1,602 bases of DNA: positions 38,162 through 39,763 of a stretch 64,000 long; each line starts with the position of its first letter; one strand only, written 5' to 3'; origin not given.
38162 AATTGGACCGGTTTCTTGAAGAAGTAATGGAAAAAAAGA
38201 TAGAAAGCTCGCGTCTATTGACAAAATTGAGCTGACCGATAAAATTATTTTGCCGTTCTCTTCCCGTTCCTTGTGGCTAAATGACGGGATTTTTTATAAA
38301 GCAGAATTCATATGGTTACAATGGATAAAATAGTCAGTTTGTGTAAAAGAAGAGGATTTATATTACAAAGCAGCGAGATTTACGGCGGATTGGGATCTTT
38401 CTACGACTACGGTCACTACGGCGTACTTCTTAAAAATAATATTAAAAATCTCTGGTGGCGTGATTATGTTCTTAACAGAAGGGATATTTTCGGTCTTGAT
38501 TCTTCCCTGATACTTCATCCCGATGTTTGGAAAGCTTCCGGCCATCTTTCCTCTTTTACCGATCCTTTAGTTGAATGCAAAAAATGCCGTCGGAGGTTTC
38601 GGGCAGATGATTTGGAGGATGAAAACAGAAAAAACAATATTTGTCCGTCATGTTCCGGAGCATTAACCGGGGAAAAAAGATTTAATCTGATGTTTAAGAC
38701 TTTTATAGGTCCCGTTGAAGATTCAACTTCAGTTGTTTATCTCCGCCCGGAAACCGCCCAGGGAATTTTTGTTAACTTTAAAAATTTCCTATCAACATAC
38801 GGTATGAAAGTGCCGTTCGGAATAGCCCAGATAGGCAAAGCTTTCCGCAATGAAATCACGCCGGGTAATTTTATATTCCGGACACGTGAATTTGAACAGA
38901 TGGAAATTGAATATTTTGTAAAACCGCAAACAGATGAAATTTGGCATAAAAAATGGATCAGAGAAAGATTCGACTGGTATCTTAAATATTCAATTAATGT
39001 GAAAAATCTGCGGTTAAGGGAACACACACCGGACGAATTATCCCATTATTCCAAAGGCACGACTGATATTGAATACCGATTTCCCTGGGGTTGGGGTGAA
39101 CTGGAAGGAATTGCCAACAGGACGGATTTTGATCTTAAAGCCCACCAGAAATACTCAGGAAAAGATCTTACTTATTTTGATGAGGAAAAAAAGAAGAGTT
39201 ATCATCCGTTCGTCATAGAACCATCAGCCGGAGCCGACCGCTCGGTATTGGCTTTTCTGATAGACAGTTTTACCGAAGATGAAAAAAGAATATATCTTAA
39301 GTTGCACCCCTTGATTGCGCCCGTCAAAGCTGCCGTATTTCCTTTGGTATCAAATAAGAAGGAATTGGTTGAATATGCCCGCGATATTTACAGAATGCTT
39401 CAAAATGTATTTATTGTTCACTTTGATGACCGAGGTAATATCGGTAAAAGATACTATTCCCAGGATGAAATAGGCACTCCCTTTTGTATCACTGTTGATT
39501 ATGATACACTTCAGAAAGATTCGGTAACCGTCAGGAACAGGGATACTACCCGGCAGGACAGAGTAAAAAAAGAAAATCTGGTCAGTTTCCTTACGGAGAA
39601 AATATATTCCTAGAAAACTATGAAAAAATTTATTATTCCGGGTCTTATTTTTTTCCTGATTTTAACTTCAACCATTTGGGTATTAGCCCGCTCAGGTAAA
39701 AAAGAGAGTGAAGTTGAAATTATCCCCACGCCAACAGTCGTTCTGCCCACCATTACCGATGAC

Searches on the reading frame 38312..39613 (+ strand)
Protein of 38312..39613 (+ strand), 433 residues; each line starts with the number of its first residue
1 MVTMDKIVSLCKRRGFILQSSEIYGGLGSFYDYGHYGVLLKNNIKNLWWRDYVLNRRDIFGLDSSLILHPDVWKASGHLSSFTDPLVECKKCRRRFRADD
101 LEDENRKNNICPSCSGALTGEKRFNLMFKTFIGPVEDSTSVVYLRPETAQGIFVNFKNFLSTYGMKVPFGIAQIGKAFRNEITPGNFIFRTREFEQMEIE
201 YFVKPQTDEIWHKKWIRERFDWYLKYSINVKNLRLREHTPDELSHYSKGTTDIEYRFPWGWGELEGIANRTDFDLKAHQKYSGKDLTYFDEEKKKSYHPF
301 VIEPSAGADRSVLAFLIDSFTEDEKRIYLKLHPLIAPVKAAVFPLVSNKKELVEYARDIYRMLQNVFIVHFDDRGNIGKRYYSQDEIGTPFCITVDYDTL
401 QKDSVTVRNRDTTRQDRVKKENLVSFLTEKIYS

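Call 7: search_protein_families(library=pfam, proteins=[window:38312-39613:+], max_evalue=0.01)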
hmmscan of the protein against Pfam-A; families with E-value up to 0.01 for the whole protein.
window:38312-39613:+ (433 aa): 2 families
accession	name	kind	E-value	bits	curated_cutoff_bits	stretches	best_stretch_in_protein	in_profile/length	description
PF03129.25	HGTP_anticodon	-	2.8e-22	79.1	21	1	339-429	1-93/94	Anticodon binding domain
PF00587.30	tRNA-synt_2b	-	1.2e-07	32.4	29.3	1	140-271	9-138/179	tRNA synthetase class II core domain (G, H, P, S and T)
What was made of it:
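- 37684..39613 (+): RecO and GlyRS: housekeeping genes marking the conserved right boundary. Pfam (call 7).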

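Call 72: search_protein_families(library=ncbifam, proteins=[L133:12581-14029:+, L133:11622-12548:+, L130:2119-3054:+, L130:4925-5926:-, L130:7909-8823:+, L130:15904-16914:+, L130:13933-14949:+, L130:14933-15907:+, L130:10727-12679:+, L130:3066-4247:-], max_evalue=1e-10)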
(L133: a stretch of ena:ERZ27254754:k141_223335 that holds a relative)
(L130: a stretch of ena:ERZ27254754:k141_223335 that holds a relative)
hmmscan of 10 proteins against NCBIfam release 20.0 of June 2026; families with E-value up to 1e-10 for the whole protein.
L133:12581-14029:+ (482 aa): 11 families
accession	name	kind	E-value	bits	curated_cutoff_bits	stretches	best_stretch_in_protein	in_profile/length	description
NF005548.0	PRK07208.1-4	equivalog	4e-129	431.4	389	1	1-464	9-473/488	hypothetical protein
NF005546.0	PRK07208.1-2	equivalog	2.4e-97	326.7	418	2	74-463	115-526/527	hypothetical protein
NF005545.0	PRK07208.1-1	equivalog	2.9e-93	313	451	1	1-461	13-482/504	hypothetical protein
NF005547.0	PRK07208.1-3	equivalog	5.2e-78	262.8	380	1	1-443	10-445/465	hypothetical protein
NF005549.0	PRK07208.1-5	equivalog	6.1e-77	259.3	587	1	71-462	113-534/534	hypothetical protein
NF005560.0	PRK07233.1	equivalog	6.4e-41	140.6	252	1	2-442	7-430/435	hypothetical protein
NF058655.1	CrtID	equivalog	1.3e-17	63.8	640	1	1-68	4-70/478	bifunctional phytoene desaturase/3,4-desaturase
TIGR02734.1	crtI_fam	subfamily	1.6e-17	63.4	238.1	1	2-59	5-61/504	phytoene desaturase family protein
TIGR00031.1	UDP-GALP_mutase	equivalog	2.7e-17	62.8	303.75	1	1-165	7-172/378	UDP-galactopyranose mutase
NF045637.1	carotdesatCrtDProt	equivalog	6.9e-14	51.2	580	0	1-48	4-51/485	1-hydroxycarotenoid 3,4-desaturase CrtD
TIGR03467.1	HpnE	equivalog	4.4e-12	46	283.05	1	2-79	5-83/430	hydroxysqualene dehydroxylase HpnE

L133:11622-12548:+ (308 aa): 18 families
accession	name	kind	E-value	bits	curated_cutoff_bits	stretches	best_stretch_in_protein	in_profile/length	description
TIGR01179.1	galE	equivalog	5.6e-50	170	262.3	1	2-293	1-314/332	UDP-glucose 4-epimerase GalE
TIGR01181.1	dTDP_gluc_dehyt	equivalog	1.5e-46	159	365.1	1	2-306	1-313/321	dTDP-glucose 4,6-dehydratase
TIGR04180.1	EDH_00030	hypoth_equivalog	4.7e-35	121.1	475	1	3-291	1-296/297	NAD-dependent 4,6-dehydratase LegB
NF011728.1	PRK15181.1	equivalog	4e-33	114.9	760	1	3-227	18-250/348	Vi polysaccharide biosynthesis UDP-N-acetylglucosaminuronic acid C-4 epimerase TviC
NF007956.0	PRK10675.1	subfamily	1e-32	113.6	394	1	1-298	1-323/338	UDP-glucose 4-epimerase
TIGR02197.1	heptose_epim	equivalog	5.7e-29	101.3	274.6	1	3-260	1-267/316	ADP-glyceromanno-heptose 6-epimerase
NF007490.0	PRK10084.1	subfamily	4.2e-28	98.3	649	2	1-107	1-114/361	dTDP-glucose 4,6-dehydratase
NF007582.0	PRK10217.1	equivalog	3.4e-25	88.9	698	1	2-253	3-268/355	dTDP-glucose 4,6-dehydratase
NF008360.0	PRK11150.1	equivalog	8.2e-21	74.5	452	1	112-258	111-258/310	ADP-glyceromanno-heptose 6-epimerase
TIGR02622.1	CDP_4_6_dhtase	equivalog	2.4e-19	69.7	278.45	1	2-161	6-172/352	CDP-glucose 4,6-dehydratase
NF047922.1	GDPFucSynFcl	equivalog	1.9e-18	66.9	500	1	28-304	17-301/308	GDP-L-fucose synthase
NF043036.1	ErythonDh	equivalog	3e-14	52.9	325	1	1-172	1-178/321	D-erythronate dehydrogenase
TIGR01214.1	rmlD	equivalog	6.2e-14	51.8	224.05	1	3-177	2-154/285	dTDP-4-dehydrorhamnose reductase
TIGR01472.1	gmd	equivalog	1.3e-13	50.9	415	1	30-163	42-175/342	GDP-mannose 4,6-dehydratase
TIGR03589.1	PseB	equivalog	1.8e-11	43.6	407.75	0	2-238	6-227/324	UDP-N-acetylglucosamine 4,6-dehydratase (inverting)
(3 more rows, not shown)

L130:2119-3054:+ (311 aa): 8 families
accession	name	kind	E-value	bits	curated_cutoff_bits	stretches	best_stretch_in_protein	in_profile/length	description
NF047922.1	GDPFucSynFcl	equivalog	2.1e-82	277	500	1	7-309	1-304/308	GDP-L-fucose synthase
TIGR01181.1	dTDP_gluc_dehyt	equivalog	2.6e-25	89.2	365.1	1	58-310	74-315/321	dTDP-glucose 4,6-dehydratase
TIGR04180.1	EDH_00030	hypoth_equivalog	2.1e-23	82.8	475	1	44-269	57-268/297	NAD-dependent 4,6-dehydratase LegB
TIGR01179.1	galE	equivalog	1.6e-16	60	262.3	1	59-309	72-328/332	UDP-glucose 4-epimerase GalE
NF007490.0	PRK10084.1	subfamily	2.5e-13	49.8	649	0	135-309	164-337/361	dTDP-glucose 4,6-dehydratase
NF042422.1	oxyalk_red_OleD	equivalog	6.7e-12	45.4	580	1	10-227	2-215/329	2-alkyl-3-oxoalkanoate reductase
NF007582.0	PRK10217.1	equivalog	2.2e-11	43.4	698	0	135-309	157-334/355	dTDP-glucose 4,6-dehydratase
TIGR02622.1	CDP_4_6_dhtase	equivalog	7.1e-11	41.8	278.45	0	58-308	78-332/352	CDP-glucose 4,6-dehydratase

L130:4925-5926:- (333 aa): 13 families
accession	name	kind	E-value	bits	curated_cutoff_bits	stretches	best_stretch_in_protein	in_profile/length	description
NF047922.1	GDPFucSynFcl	equivalog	8.8e-62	209.3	500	1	16-330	1-304/308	GDP-L-fucose synthase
TIGR04180.1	EDH_00030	hypoth_equivalog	1.2e-42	146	475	1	20-310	1-292/297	NAD-dependent 4,6-dehydratase LegB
TIGR01181.1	dTDP_gluc_dehyt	equivalog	3e-38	131.7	365.1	1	19-330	1-314/321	dTDP-glucose 4,6-dehydratase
TIGR01179.1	galE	equivalog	4.2e-28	98.1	262.3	1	19-330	1-328/332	UDP-glucose 4-epimerase GalE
NF007490.0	PRK10084.1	subfamily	3.9e-22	78.7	649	1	162-328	166-335/361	dTDP-glucose 4,6-dehydratase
NF007582.0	PRK10217.1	equivalog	1.9e-20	73.3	698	1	18-328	2-332/355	dTDP-glucose 4,6-dehydratase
TIGR02197.1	heptose_epim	equivalog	4.4e-20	72.1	274.6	1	20-329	1-315/316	ADP-glyceromanno-heptose 6-epimerase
TIGR03466.1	HpnA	hypoth_equivalog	1.9e-17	63.1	367.65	1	19-201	2-178/327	hopanoid-associated sugar epimerase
NF011728.1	PRK15181.1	equivalog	2e-15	56.6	760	1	17-330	15-340/348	Vi polysaccharide biosynthesis UDP-N-acetylglucosaminuronic acid C-4 epimerase TviC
TIGR02622.1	CDP_4_6_dhtase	equivalog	1.2e-12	47.6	278.45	1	15-330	2-333/352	CDP-glucose 4,6-dehydratase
NF042423.1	oxyalk_red_Shew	equivalog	8e-12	44.9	580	1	16-222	7-197/331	2-alkyl-3-oxoalkanoate reductase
NF008872.0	PRK11908.1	equivalog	3.1e-11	42.9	294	0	18-275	2-268/349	bifunctional UDP-4-keto-pentose/UDP-xylose synthase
NF007956.0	PRK10675.1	subfamily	3.7e-11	42.7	394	0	19-330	2-332/338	UDP-glucose 4-epimerase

L130:7909-8823:+ (304 aa): 5 families
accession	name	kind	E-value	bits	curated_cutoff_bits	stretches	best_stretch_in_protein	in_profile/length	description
TIGR01214.1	rmlD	equivalog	1.5e-45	155.5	224.05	1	1-252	3-237/285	dTDP-4-dehydrorhamnose reductase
NF007440.0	PRK09987.1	equivalog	2.8e-20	72.8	308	1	43-276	38-272/299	dTDP-4-dehydrorhamnose reductase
TIGR01179.1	galE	equivalog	8.1e-13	47.9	262.3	1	2-172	4-185/332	UDP-glucose 4-epimerase GalE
TIGR02197.1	heptose_epim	equivalog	1.6e-12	47.2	274.6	1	1-227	2-246/316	ADP-glyceromanno-heptose 6-epimerase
NF042423.1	oxyalk_red_Shew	equivalog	3.9e-12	45.9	580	1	1-204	12-213/331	2-alkyl-3-oxoalkanoate reductase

L130:15904-16914:+ (336 aa): 19 families
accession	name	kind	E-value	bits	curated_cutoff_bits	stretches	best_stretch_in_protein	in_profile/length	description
TIGR04180.1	EDH_00030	hypoth_equivalog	3.2e-53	180.7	475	1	10-310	1-296/297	NAD-dependent 4,6-dehydratase LegB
TIGR01181.1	dTDP_gluc_dehyt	equivalog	1.5e-47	162.3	365.1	1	9-333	1-321/321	dTDP-glucose 4,6-dehydratase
TIGR01179.1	galE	equivalog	3.9e-43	147.5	262.3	1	9-326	1-328/332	UDP-glucose 4-epimerase GalE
TIGR02197.1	heptose_epim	equivalog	1.1e-31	110.1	274.6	1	10-257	1-257/316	ADP-glyceromanno-heptose 6-epimerase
NF011728.1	PRK15181.1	equivalog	8.1e-31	107.3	760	1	9-324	17-338/348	Vi polysaccharide biosynthesis UDP-N-acetylglucosaminuronic acid C-4 epimerase TviC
NF007582.0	PRK10217.1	equivalog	2.3e-27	96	698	1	9-333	3-341/355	dTDP-glucose 4,6-dehydratase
NF007490.0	PRK10084.1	subfamily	3.2e-27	95.5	649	1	8-332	1-343/361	dTDP-glucose 4,6-dehydratase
TIGR03466.1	HpnA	hypoth_equivalog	1.6e-25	89.7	367.65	1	9-265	2-251/327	hopanoid-associated sugar epimerase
NF047922.1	GDPFucSynFcl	equivalog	1.1e-21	77.6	500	1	9-326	4-304/308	GDP-L-fucose synthase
NF007956.0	PRK10675.1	subfamily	1.5e-21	76.9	394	1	9-159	2-159/338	UDP-glucose 4-epimerase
NF042423.1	oxyalk_red_Shew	equivalog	4.2e-21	75.4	580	1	9-271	10-266/331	2-alkyl-3-oxoalkanoate reductase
NF042422.1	oxyalk_red_OleD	equivalog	6.3e-21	75.1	580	1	8-228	1-214/329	2-alkyl-3-oxoalkanoate reductase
TIGR02622.1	CDP_4_6_dhtase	equivalog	1.3e-19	70.6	278.45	1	5-167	2-172/352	CDP-glucose 4,6-dehydratase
NF008360.0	PRK11150.1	equivalog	1.7e-17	63.6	452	1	10-252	2-246/310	ADP-glyceromanno-heptose 6-epimerase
NF052578.1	StrlDmthSdmBMthl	equivalog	3.1e-17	63.3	600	1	10-261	3-246/328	sterol demethylase protein SdmB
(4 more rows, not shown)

L130:13933-14949:+ (338 aa): 6 families
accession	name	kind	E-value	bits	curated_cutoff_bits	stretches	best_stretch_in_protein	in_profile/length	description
NF040723.1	UDP-GlcNAcDh_Arch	equivalog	5.5e-45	154.2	450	1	2-250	1-250/302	UDP-N-acetylglucosamine 3-dehydrogenase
TIGR04380.1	myo_inos_iolG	equivalog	5.1e-20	71.6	355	1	1-194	1-205/330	inositol 2-dehydrogenase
NF008607.0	PRK11579.1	subfamily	3e-16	59.4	330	1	2-144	5-150/346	oxidoreductase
NF052479.1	LevoglcsnDh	equivalog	2.2e-15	56.3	650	1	2-141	4-156/386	levoglucosan dehydrogenase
NF058561.1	BT_2158_fam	equivalog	1.5e-14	53.4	750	1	3-140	37-178/487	glycoside 3-dehydrogenase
NF041392.1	XylDh_Gfo6_Halo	equivalog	1.9e-13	49.9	350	1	57-138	81-162/350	D-xylose 1-dehydrogenase Gfo6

L130:14933-15907:+ (324 aa): 7 families
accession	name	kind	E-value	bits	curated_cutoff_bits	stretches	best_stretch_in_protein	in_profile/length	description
NF009405.0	PRK12767.1-4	equivalog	1.7e-76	257.3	390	1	6-321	2-319/320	carbamoyl phosphate synthase-like protein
NF009402.0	PRK12767.1-1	equivalog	5.8e-54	183.1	218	1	5-322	3-328/329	carbamoyl phosphate synthase-like protein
NF009406.0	PRK12767.1-5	equivalog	2.3e-51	174.8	271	1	5-323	3-326/327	carbamoyl phosphate synthase-like protein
NF009403.0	PRK12767.1-2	equivalog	1.4e-47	162.5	286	1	6-226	2-223/342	carbamoyl phosphate synthase-like protein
NF009404.0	PRK12767.1-3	equivalog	3.3e-40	138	316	2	5-171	1-171/344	carbamoyl phosphate synthase-like protein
NF053643.1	Ddl_archaea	equivalog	3.5e-12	46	500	1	30-209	21-201/367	putative pseudomurein biosynthesis ATP-grasp protein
NF002563.0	PRK02186.1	subfamily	4.2e-11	41.8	625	0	104-274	94-283/890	argininosuccinate lyase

L130:10727-12679:+ (650 aa): 9 families
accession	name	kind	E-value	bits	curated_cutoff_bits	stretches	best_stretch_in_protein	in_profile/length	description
TIGR03108.1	eps_aminotran_1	hypoth_equivalog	6.5e-144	481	816.9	1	1-626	1-623/628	XrtA/PEP-CTERM system amidotransferase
TIGR01536.1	asn_synth_AEB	equivalog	7.1e-136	454.2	267.1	1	2-559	1-517/517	asparagine synthase (glutamine-hydrolyzing)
TIGR03104.1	trio_amidotrans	equivalog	2.7e-122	409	570.1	2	1-374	1-381/589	N-acetylglutaminylglutamine amidotransferase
NF033535.1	lass_lactam_cya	exception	5.5e-83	279.7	525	1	1-628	1-666/668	lasso peptide isopeptide bond-forming cyclase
NF006949.0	PRK09431.1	equivalog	6e-79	266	499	2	1-167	1-167/554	asparagine synthase B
NF033561.1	macrolact_Ik_Al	subfamily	1.9e-17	63.1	300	1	129-371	87-332/561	albusnodin/ikarugamycin family macrolactam cyclase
NF001484.0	PRK00331.1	subfamily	1.8e-13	49.8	381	1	35-167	59-200/601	isomerizing glutamine--fructose-6-phosphate transaminase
TIGR01135.1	glmS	equivalog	7.9e-13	47.8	418.05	1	37-167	60-199/607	glutamine--fructose-6-phosphate transaminase (isomerizing)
TIGR01134.1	purF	equivalog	2.7e-12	46.8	350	1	34-180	57-214/432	amidophosphoribosyltransferase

L130:3066-4247:- (393 aa): 7 families
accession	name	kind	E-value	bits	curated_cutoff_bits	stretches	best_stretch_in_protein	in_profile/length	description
NF011936.0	PRK15407.1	equivalog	1.5e-64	218.3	423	1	28-391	60-432/440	lipopolysaccharide biosynthesis protein RfbH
TIGR03588.1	PseC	equivalog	3.5e-38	131.5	423.5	1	25-359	22-348/380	UDP-4-amino-4,6-dideoxy-N-acetyl-beta-L-altrosamine transaminase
TIGR04181.1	NHT_00031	hypoth_equivalog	2.2e-31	109.1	420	1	10-354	8-342/359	LegC family aminotransferase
NF008658.2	PRK11658.1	equivalog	6.2e-25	87.6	631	1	30-292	30-276/379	UDP-4-amino-4-deoxy-L-arabinose aminotransferase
NF008687.0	PRK11706.1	equivalog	1.2e-24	86.8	375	1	45-326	43-308/375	dTDP-4-amino-4,6-dideoxygalactose transaminase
TIGR02379.1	ECA_wecE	subfamily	3.2e-18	65.7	434.85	1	46-287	44-268/376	dTDP-4-amino-4,6-dideoxy-D-glucose transaminase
TIGR04427.1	PLP_DesI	equivalog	9.1e-15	54.6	650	1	76-220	90-232/390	dTDP-4-dehydro-6-deoxyglucose aminotransferase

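Call 74: search_protein_families(library=pfam, proteins=[L133:2330-3151:+, L133:6427-8397:+, L130:5974-7878:+, L133:18287-19426:+, L133:14789-16444:+, L133:2-634:+], max_evalue=0.01)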
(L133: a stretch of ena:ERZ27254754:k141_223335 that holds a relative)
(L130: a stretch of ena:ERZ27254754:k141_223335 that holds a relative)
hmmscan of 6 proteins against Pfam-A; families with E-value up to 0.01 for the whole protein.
L133:2330-3151:+ (273 aa): 0 families

L133:6427-8397:+ (656 aa): 0 families

L130:5974-7878:+ (634 aa): 0 families

L133:18287-19426:+ (379 aa): 1 family
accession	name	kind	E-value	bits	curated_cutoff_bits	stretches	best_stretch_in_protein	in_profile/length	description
PF04188.19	Mannosyl_trans2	-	0.00011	22.1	22.4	1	35-187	41-203/443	Mannosyltransferase (PIG-V)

L133:14789-16444:+ (551 aa): 1 family
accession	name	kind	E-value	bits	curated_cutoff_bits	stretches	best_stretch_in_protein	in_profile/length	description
PF09586.16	YfhO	-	9.8e-07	28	28.5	1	458-517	762-820/835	Bacterial membrane protein YfhO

L133:2-634:+ (210 aa): 1 family
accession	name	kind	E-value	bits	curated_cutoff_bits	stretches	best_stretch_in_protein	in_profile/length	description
PF00155.27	Aminotran_1_2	-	1e-21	78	19.7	1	1-192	157-359/361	Aminotransferase class I and II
